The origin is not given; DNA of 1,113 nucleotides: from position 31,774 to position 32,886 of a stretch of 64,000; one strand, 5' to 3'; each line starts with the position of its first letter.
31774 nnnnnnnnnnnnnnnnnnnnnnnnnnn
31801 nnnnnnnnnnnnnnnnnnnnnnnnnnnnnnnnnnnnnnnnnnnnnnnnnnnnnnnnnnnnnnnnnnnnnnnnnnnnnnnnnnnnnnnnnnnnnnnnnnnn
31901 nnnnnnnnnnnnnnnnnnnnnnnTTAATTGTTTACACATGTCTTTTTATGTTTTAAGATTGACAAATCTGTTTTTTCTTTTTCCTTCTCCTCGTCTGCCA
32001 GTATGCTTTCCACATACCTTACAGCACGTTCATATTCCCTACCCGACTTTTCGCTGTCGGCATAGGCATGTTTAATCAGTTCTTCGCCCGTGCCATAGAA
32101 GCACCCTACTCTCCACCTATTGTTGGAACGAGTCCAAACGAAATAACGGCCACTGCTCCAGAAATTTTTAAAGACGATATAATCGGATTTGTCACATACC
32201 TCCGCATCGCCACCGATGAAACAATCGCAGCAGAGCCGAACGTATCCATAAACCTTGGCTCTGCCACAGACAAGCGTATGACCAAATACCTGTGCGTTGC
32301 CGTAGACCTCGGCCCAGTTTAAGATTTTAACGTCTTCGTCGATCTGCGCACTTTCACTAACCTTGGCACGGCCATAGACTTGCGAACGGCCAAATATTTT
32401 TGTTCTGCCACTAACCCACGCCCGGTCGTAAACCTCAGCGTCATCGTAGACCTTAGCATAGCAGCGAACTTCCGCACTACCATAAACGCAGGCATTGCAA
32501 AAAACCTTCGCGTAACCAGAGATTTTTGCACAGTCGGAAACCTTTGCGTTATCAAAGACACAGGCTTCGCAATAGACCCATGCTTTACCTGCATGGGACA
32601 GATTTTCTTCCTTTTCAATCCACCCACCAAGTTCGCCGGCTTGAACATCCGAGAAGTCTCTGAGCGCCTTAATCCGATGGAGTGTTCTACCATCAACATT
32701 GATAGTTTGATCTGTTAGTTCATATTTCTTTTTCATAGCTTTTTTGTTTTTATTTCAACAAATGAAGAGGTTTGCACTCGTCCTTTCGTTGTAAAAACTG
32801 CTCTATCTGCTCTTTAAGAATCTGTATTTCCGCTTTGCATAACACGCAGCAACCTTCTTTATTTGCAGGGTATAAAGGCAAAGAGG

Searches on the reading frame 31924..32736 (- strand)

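Call 48: search_protein_families(library=pfam, max_evalue=0.01, proteins=[window:31924-32736:-])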
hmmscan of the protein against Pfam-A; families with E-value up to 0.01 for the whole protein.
window:31924-32736:- (270 aa): 1 family
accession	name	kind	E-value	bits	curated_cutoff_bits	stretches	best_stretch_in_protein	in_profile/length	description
PF18836.7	B_solenoid_ydck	-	7.6e-06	25.9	30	0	119-132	2-15/17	YdcK Beta solenoid repeat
